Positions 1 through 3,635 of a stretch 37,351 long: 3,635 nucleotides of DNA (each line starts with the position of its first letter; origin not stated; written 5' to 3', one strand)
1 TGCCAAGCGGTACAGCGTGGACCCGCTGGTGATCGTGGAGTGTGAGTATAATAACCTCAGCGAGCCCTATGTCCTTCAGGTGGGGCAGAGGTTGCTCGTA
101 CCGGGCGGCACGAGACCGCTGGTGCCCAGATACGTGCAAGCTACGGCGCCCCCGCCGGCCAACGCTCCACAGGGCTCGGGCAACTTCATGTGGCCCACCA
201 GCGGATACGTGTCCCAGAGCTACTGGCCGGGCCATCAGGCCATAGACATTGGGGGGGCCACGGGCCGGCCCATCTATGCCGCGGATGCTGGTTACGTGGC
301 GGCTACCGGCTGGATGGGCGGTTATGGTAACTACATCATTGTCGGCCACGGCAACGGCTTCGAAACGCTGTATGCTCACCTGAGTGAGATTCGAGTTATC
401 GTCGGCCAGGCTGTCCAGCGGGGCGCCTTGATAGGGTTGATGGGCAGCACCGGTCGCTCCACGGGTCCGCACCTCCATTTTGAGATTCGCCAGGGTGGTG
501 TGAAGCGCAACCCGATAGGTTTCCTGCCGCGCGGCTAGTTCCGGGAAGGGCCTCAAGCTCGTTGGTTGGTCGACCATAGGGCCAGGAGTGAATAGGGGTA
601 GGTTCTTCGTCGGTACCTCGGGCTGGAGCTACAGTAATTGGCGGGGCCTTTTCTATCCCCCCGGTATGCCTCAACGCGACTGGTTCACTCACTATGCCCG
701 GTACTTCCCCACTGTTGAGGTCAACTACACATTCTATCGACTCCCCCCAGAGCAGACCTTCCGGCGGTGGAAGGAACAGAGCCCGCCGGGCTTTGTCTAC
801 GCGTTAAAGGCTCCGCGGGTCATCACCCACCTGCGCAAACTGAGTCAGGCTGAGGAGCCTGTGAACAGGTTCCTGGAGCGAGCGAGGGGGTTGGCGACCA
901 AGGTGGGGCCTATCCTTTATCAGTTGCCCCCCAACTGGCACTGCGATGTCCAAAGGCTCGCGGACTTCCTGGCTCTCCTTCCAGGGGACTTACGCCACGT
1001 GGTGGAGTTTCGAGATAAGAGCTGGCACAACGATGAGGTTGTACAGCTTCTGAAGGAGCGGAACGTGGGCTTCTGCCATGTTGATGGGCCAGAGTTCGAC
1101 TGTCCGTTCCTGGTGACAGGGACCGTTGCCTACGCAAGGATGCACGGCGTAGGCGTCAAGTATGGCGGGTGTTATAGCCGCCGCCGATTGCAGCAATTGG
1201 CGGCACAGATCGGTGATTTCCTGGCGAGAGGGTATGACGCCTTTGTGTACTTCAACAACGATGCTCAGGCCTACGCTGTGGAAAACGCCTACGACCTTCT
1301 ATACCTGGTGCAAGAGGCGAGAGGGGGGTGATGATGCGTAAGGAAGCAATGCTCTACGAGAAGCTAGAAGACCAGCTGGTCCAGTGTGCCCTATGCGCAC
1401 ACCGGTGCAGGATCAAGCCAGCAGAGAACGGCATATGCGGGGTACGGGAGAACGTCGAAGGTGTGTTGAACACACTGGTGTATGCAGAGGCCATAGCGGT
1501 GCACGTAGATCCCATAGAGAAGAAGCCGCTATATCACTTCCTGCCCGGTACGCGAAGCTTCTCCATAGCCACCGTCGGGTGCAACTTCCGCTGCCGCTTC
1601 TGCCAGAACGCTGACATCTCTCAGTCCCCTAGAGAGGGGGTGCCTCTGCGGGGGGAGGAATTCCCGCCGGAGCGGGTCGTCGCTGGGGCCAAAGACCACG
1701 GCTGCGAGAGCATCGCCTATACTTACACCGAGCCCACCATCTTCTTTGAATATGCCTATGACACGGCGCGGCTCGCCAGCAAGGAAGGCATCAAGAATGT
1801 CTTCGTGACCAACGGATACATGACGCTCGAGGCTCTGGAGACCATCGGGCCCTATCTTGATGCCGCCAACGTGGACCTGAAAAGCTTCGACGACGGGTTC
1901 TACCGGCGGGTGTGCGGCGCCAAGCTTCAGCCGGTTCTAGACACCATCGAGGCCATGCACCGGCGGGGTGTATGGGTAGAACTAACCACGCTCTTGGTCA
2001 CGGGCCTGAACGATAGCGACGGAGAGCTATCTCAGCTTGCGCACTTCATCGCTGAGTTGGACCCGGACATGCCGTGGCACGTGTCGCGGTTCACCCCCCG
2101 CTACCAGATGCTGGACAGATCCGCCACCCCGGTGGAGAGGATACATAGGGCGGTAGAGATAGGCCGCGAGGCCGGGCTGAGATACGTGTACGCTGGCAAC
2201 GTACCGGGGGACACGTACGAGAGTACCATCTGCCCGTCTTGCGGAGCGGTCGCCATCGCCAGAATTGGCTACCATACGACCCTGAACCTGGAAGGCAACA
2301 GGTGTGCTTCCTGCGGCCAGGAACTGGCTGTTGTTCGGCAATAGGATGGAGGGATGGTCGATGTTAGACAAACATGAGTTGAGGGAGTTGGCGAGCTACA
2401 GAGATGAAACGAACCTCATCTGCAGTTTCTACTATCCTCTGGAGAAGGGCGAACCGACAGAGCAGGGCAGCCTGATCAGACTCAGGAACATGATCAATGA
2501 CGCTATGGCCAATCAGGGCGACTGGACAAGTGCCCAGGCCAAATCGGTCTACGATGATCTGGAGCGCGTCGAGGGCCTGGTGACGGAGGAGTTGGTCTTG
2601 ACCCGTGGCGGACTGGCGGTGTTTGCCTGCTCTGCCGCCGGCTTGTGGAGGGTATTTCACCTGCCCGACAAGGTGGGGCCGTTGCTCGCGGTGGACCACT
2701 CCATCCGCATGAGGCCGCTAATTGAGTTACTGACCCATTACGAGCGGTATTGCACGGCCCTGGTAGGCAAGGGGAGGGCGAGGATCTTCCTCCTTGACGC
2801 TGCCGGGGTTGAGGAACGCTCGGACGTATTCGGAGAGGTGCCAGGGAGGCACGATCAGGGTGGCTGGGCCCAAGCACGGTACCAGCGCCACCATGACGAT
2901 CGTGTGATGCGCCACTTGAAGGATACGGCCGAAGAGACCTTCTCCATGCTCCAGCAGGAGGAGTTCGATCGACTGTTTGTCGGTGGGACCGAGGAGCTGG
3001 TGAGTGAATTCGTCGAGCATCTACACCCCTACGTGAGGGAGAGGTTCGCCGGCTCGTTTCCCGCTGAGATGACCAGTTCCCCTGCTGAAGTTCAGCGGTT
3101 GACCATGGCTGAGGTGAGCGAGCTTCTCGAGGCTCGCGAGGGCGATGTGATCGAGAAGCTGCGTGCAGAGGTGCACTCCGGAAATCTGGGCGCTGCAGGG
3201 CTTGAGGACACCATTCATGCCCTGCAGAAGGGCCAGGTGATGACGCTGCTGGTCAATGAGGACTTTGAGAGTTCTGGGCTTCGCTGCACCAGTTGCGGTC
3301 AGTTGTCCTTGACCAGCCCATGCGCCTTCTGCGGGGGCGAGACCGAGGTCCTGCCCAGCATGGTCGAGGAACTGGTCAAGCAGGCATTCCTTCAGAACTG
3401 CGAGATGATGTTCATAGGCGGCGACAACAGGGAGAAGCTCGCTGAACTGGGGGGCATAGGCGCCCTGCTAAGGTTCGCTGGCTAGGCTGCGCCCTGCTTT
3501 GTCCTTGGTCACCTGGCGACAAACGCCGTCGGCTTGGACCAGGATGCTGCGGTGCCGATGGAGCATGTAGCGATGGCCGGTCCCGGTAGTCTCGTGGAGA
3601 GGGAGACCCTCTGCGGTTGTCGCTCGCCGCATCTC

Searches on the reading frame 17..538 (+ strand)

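Call 69: search_protein_families(library=pfam, proteins=[window:17-538:+], max_evalue=0.0001)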
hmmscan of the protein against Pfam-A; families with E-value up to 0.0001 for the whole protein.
window:17-538:+ (173 aa): 1 family
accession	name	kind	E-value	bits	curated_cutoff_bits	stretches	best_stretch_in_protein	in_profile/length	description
PF01551.29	Peptidase_M23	-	3.2e-34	117.4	28.7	1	72-166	2-96/96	Peptidase family M23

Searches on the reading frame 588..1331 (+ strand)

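Call 69: search_protein_families(library=pfam, proteins=[window:588-1331:+], max_evalue=0.0001)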
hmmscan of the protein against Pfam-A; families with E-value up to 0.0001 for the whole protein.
window:588-1331:+ (247 aa): 1 family
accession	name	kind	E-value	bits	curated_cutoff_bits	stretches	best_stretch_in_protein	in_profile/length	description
PF01904.24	DUF72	-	2.3e-69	234.2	25.3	1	23-237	1-214/217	Protein of unknown function DUF72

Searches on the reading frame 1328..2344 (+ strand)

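Call 69: search_protein_families(library=pfam, proteins=[window:1328-2344:+], max_evalue=0.0001)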
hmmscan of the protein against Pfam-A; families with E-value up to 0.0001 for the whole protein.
window:1328-2344:+ (338 aa): 1 family
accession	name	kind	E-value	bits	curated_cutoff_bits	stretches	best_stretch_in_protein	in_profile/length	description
PF04055.27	Radical_SAM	-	1.6e-25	90.6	29.5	1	81-240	3-165/166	Radical SAM superfamily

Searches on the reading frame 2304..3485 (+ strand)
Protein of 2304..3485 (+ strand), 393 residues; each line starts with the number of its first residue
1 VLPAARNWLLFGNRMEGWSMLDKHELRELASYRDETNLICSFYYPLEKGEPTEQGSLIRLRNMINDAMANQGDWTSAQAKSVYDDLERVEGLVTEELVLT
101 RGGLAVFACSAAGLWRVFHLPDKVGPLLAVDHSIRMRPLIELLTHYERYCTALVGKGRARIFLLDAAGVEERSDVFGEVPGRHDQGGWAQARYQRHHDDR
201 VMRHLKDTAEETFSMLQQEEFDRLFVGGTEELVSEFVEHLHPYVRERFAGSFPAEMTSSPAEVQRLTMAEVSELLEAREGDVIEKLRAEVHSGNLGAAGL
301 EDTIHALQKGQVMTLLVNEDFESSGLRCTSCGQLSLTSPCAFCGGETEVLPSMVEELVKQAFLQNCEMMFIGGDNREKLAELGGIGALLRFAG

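Call 69: search_protein_families(library=pfam, proteins=[window:2304-3485:+], max_evalue=0.0001)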
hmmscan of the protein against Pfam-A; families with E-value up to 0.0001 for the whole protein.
window:2304-3485:+ (393 aa): 6 families
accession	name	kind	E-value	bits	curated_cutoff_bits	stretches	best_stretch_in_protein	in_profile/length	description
PF18854.6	baeRF_family10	-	3e-30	105.8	27.1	1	136-269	3-140/143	Bacterial archaeo-eukaryotic release factor family 10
PF18859.6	acVLRF1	-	2e-11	44.6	27.1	1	152-242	6-97/130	Actinobacteria/chloroflexi VLRF1 release factor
PF03465.20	eRF1_3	-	2.8e-08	34.6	25.8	1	278-391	3-104/106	eRF1 domain 3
PF18844.6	baeRF_family2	-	1e-07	32.6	26.9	1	149-289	2-146/149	Bacterial archaeo-eukaryotic release factor family 2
PF03464.20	eRF1_2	-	3.3e-07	31.1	27.1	1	153-243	6-99/133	eRF1 domain 2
PF18856.6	baeRF_family12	-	2.9e-06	28.3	27.7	1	176-261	43-131/138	Bacterial archaeo-eukaryotic release factor family 12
